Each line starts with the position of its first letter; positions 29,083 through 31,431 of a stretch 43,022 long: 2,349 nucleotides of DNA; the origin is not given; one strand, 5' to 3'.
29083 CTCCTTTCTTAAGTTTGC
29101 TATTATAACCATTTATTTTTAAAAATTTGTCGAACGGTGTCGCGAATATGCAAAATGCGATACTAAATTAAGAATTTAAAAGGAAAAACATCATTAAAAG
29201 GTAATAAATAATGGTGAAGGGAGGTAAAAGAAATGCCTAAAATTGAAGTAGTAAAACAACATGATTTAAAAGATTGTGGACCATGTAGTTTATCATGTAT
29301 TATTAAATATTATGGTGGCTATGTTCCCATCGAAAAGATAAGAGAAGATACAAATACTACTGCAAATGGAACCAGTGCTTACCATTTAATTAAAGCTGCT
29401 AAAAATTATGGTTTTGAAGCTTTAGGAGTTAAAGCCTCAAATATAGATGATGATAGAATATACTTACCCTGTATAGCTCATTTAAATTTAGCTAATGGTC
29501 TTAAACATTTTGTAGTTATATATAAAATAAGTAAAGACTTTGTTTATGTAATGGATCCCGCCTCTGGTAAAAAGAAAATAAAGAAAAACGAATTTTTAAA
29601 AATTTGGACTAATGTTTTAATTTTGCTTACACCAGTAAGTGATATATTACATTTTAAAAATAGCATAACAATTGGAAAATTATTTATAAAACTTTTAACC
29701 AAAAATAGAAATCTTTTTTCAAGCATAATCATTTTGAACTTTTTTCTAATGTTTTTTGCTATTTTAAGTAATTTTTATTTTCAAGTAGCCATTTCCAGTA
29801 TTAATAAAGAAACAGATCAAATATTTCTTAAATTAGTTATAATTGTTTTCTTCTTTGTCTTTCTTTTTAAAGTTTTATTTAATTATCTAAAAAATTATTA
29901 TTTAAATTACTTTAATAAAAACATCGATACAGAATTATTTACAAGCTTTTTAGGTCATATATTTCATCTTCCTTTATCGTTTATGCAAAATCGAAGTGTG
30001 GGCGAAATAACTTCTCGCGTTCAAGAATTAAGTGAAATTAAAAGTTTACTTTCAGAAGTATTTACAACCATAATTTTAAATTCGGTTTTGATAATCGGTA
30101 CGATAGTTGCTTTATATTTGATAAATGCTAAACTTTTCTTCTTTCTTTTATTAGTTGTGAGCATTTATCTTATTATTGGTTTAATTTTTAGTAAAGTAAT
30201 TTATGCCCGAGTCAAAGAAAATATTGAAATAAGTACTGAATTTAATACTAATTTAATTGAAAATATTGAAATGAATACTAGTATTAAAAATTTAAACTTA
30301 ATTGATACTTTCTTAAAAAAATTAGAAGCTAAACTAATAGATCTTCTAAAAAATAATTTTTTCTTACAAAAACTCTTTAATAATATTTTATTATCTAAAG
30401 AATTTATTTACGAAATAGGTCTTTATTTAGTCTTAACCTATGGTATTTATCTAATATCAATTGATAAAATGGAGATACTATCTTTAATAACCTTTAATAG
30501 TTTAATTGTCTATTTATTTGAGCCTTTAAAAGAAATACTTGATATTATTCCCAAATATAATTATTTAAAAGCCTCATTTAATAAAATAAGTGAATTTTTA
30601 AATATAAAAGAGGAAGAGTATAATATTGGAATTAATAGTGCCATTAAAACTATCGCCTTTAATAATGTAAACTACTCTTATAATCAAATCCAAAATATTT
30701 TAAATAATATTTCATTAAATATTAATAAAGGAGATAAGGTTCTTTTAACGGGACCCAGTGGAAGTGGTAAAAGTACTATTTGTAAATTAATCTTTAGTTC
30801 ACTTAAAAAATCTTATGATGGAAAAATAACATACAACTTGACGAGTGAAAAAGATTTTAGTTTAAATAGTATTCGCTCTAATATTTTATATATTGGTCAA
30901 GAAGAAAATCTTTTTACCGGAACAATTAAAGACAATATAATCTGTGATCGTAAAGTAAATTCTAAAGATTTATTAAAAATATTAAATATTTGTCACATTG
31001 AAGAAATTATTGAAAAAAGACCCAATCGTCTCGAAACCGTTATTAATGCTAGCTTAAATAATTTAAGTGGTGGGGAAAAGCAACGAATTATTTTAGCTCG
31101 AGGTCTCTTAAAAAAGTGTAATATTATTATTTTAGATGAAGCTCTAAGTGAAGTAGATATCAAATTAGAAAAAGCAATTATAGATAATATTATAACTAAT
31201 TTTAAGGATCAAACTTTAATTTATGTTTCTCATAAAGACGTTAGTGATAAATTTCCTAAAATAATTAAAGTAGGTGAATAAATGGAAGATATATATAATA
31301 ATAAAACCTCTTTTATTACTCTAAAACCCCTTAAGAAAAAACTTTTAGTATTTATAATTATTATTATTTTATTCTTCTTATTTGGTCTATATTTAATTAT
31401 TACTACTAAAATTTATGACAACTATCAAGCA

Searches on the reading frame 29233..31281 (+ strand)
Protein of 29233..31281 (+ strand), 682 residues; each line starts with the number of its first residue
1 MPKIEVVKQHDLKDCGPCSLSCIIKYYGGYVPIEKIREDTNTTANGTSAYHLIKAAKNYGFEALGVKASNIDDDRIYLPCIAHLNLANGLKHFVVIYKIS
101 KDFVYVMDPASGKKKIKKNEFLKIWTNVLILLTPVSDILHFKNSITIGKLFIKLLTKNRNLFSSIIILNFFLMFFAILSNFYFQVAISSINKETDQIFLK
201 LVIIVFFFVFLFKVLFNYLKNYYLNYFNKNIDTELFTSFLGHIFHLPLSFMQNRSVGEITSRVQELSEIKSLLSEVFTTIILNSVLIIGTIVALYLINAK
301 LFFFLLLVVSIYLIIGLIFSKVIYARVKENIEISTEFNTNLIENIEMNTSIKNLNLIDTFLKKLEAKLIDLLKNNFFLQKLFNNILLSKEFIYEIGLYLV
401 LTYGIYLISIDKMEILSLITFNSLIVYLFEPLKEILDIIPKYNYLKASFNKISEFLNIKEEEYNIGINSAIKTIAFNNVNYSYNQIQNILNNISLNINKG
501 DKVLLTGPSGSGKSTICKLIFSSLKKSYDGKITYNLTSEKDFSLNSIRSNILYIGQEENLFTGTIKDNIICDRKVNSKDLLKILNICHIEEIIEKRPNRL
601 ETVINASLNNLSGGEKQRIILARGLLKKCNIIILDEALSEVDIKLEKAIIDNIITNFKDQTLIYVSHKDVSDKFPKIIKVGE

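Call 4: search_protein_families(library=pfam, proteins=[window:29233-31281:+], max_evalue=0.1)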
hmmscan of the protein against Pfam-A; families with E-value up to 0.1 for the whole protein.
window:29233-31281:+ (682 aa): 33 families (the best 25 are shown)
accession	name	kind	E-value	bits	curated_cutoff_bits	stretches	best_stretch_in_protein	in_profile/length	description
PF03412.21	Peptidase_C39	-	1e-37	129.4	22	1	4-134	2-130/133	Peptidase C39 family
PF00664.28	ABC_membrane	-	1.6e-31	110.5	28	1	165-432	4-274/274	ABC transporter transmembrane region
PF00005.33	ABC_tran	-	7.8e-26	91.7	25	1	490-638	1-136/137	ABC transporter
PF13401.12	AAA_22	-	4.9e-05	24.1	27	1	503-561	8-64/130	AAA domain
PF13555.12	AAA_29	-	0.00017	21.7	27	1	495-517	17-39/61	P-loop containing region of AAA domain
PF13191.12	AAA_16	-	0.00028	21.9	32.6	1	497-530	19-58/167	AAA ATPase domain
PF00004.35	AAA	-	0.00038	21.3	21.2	1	503-616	1-97/131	ATPase family associated with various cellular activities (AAA)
PF00158.32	Sigma54_activat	-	0.00049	20.3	20.2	1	484-567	6-84/168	Sigma-54 interaction domain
PF03266.21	NTPase_1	-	0.00061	20.1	23.9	1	502-539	1-41/168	NTPase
PF19263.5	DUF5906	-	0.0019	19.2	27.6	1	505-576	1-81/114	Family of unknown function (DUF5906)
PF12775.13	AAA_7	-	0.002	18.2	25.8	1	493-537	26-70/181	P-loop containing dynein motor region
PF03215.21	Rad17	-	0.0024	18.3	23.8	1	484-542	29-87/186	Rad17 P-loop domain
PF02463.25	SMC_N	-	0.0032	17.3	40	1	446-669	80-199/220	RecF/RecN/SMC N terminal domain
PF13238.12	AAA_18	-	0.0074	17.2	29.4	1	503-534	1-29/128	AAA domain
PF05673.19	DUF815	-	0.0094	15.6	23.8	1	471-526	22-79/249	Protein of unknown function (DUF815)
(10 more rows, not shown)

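Call 5: search_protein_families(library=ncbifam, proteins=[window:29233-31281:+], max_evalue=0.1)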
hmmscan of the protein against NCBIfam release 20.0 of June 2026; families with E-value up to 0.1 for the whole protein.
window:29233-31281:+ (682 aa): 186 families (the best 25 are shown)
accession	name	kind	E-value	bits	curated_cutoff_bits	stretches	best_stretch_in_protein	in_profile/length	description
TIGR01193.1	bacteriocin_ABC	subfamily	8.2e-116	388.2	523.85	1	9-680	1-681/708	peptide cleavage/export ABC transporter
TIGR03796.1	NHLM_micro_ABC1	equivalog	3.2e-103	346.3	853.3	1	6-668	4-671/710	NHLP family bacteriocin export ABC transporter peptidase/permease/ATPase subunit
NF045998.1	cleave_ABC_plasm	equivalog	4.5e-96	322.6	500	1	8-668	1-660/673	Mbov_0121 family peptidase domain-containing ABC transporter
TIGR01846.1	type_I_sec_HlyB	subfamily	1.3e-80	271.6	725.55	1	19-668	4-651/694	type I secretion system permease/ATPase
TIGR03375.1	type_I_sec_LssB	subfamily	1.6e-78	264.7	693.1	1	19-669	6-662/696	type I secretion system permease/ATPase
TIGR03797.1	NHLM_micro_ABC2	equivalog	6.4e-51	173.7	709.4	1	143-653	119-631/686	NHLP bacteriocin export ABC transporter permease/ATPase subunit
TIGR02203.1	MsbA_lipidA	equivalog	1e-50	172.9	602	1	187-668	37-528/572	lipid A export permease/ATP-binding protein MsbA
NF008381.0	PRK11176.1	equivalog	1.4e-46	159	867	1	192-668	57-538/582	lipid A ABC transporter ATP-binding protein/permease MsbA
TIGR00958.1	3a01208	subfamily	1.7e-46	158.8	874.6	1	147-668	145-673/711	antigen peptide transporter 2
TIGR02857.1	CydD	equivalog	5.1e-46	157.7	435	2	448-670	293-518/529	thiol reductant ABC exporter subunit CydD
NF010178.0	PRK13657.1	equivalog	7.8e-46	156.7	733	1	152-668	11-529/588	glucan ABC transporter ATP-binding protein/ permease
NF045513.1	HepA_fam_ABC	equivalog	4.6e-45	154.2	725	1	182-668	78-568/610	heterocyst formation ABC transporter subunit HepA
TIGR01842.1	type_I_sec_PrtD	subfamily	2.2e-44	151.9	510.15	1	156-668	2-513/544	type I secretion system permease/ATPase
NF008364.0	PRK11160.1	equivalog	3.2e-42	144.9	630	1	258-669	118-535/575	heme ABC transporter ATP-binding protein/permease CydC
TIGR02204.1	MsbA_rel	hypoth_equivalog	1.4e-40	139.5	780.4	1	194-668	52-534/576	ABC transporter, permease/ATP-binding protein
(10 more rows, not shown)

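Call 6: find_encoding_contigs(protein=window:29233-31281:+, flank=6000, max_places=6)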
Protein window:29233-31281:+ (682 aa): no gene with exactly this product is on record in the collection.

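Call 9: find_related_loci(query=window:29233-31281:+, collection=genome_contigs, flank=6000)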
Query window:29233-31281:+ (682 aa) in genome_contigs; peptide patterns used: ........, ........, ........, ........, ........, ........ (x = any residue, [..] = any of these).
257 stretches matched a pattern; 14 encode a relative of the query (tblastn E <= 1e-3); 14 distinct loci.
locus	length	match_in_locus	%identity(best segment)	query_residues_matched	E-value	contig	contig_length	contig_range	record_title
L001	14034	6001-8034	71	1-682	0e+0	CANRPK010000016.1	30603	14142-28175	MAG: uncultured Bacilli bacterium isolate Lapin-018__bin95 genome assembly, contig: Lapin-018__NODE_1189_length_30603_co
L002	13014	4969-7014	78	1-682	0e+0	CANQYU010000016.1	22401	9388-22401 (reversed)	MAG: uncultured Bacilli bacterium isolate Lapin-015__bin56 genome assembly, contig: Lapin-015__NODE_2079_length_22401_co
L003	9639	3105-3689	29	474-666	1e-19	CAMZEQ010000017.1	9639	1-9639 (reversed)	MAG TPA_asm: uncultured Alphaproteobacteria bacterium isolate SRR10912534_bin.114_metaWRAP_v1.3_MAG genome assembly, con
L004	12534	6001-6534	30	474-653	2e-18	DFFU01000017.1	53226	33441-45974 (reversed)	MAG TPA_asm: Alphaproteobacteria bacterium UBA3768 UBA3768_contig_60626, whole genome shotgun sequence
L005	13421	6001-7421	29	474-667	2e-14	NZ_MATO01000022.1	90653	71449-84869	Caryophanon latum strain DSM 14151 DSM_14151_R1_001_contig_29, whole genome shotgun sequence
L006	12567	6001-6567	26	474-667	1e-13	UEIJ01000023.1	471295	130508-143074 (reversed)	Rhizobiales bacterium isolate AFS055504 genome assembly, contig: contig_23, whole genome shotgun sequence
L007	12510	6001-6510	31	472-642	9e-13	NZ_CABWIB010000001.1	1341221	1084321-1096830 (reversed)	Oceanivirga miroungae strain ES3154-GLU, whole genome shotgun sequence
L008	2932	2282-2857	31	477-667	6e-10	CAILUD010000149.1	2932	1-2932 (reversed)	MAG: uncultured Bacteroidetes bacterium isolate Loclat_bin-05662 genome assembly, contig: bin-05662:149/233, whole genom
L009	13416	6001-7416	27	462-673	3e-9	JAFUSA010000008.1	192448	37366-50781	MAG: Alphaproteobacteria bacterium isolate RGIG4773 Roe_deer_Reticulum-2__c580, whole genome shotgun sequence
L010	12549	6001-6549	27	490-667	4e-9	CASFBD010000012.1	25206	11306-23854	uncultured Firmicutes bacterium isolate B17_L3_340340_idba_bin.76 genome assembly, contig: B17_L3_340340_idba_bin.76.fa_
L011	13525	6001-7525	26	488-667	8e-9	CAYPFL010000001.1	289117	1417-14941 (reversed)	MAG TPA_asm: uncultured Thermodesulfatator sp. isolate SRP141552_co1_239 genome assembly, contig: NODE_3_length_289117_c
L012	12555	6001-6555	27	489-669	2e-8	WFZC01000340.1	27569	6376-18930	MAG: Desulfobulbaceae bacterium isolate S143_11 k151_532897, whole genome shotgun sequence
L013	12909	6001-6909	25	354-667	4e-8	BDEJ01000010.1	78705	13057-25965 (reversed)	Porphyromonadaceae bacterium H1 DNA, contig: contig_7_1, strain: H1, whole genome shotgun sequence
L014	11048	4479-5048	28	487-667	6e-6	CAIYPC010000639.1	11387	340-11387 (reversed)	MAG: uncultured Bacteroidetes bacterium isolate Umea3_bin-0409 genome assembly, contig: bin-0409:639/717, whole genome s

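Call 22: search_solved_structures(query=window:29233-31281:+, max_evalue=1e-30, show_alignments=1)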
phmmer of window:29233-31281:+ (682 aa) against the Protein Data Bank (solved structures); distinct sequences matched with E-value up to 1e-30: 138 (the best 60 are shown).
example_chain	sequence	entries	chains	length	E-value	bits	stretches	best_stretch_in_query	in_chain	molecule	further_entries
4ry2_A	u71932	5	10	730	7.7e-98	331.9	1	5-668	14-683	ABC-type bacteriocin transporter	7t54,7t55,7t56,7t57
8vp3_A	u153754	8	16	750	8.5e-98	331.7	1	5-668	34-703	ABC-type bacteriocin transporter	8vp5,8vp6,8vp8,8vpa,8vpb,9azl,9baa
4s0f_A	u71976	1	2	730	1.8e-97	330.7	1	5-668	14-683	ABC-type bacteriocin transporter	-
6v9z_A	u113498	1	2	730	1.4e-96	327.7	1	5-668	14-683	ABC-type bacteriocin transporter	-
8vp9_A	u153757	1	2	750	7.6e-96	325.3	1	5-668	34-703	ABC-type bacteriocin transporter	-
8hf4_A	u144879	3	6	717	1.4e-94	321.1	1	9-678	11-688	Transport/processing ATP-binding protein ComA | Competence factor transporting ATP-binding protein/permease ComA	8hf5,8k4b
8hf7_A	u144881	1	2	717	2.5e-94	320.3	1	9-678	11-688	Competence factor transporting ATP-binding protein/permease ComA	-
8hf6_A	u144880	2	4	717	3.3e-94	319.9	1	9-678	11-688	Competence factor transporting ATP-binding protein/permease ComA | Transport/processing ATP-binding protein ComA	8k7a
8vow_A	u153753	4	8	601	1.2e-63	218.9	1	163-668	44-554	ABC-type bacteriocin transporter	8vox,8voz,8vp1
7niu_A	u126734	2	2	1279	1.1e-53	186.1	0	206-668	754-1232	Isoform 2 of Phosphatidylcholine translocator ABCB4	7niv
6s7p_A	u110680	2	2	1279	6.7e-53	183.4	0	206-668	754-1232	Phosphatidylcholine translocator ABCB4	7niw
4f4c_A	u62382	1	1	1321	8.9e-52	179.7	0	473-668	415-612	Multidrug resistance protein pgp-1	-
8sa0_A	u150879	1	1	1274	2.1e-50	175.1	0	225-668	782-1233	ATP-dependent translocase ABCB1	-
8gmg_A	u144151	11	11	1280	2.2e-50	175.1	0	225-668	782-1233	ATP-dependent translocase ABCB1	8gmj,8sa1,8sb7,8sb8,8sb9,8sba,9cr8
7zk4_A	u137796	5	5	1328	2.8e-50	174.7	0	226-668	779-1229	ATP-dependent translocase ABCB1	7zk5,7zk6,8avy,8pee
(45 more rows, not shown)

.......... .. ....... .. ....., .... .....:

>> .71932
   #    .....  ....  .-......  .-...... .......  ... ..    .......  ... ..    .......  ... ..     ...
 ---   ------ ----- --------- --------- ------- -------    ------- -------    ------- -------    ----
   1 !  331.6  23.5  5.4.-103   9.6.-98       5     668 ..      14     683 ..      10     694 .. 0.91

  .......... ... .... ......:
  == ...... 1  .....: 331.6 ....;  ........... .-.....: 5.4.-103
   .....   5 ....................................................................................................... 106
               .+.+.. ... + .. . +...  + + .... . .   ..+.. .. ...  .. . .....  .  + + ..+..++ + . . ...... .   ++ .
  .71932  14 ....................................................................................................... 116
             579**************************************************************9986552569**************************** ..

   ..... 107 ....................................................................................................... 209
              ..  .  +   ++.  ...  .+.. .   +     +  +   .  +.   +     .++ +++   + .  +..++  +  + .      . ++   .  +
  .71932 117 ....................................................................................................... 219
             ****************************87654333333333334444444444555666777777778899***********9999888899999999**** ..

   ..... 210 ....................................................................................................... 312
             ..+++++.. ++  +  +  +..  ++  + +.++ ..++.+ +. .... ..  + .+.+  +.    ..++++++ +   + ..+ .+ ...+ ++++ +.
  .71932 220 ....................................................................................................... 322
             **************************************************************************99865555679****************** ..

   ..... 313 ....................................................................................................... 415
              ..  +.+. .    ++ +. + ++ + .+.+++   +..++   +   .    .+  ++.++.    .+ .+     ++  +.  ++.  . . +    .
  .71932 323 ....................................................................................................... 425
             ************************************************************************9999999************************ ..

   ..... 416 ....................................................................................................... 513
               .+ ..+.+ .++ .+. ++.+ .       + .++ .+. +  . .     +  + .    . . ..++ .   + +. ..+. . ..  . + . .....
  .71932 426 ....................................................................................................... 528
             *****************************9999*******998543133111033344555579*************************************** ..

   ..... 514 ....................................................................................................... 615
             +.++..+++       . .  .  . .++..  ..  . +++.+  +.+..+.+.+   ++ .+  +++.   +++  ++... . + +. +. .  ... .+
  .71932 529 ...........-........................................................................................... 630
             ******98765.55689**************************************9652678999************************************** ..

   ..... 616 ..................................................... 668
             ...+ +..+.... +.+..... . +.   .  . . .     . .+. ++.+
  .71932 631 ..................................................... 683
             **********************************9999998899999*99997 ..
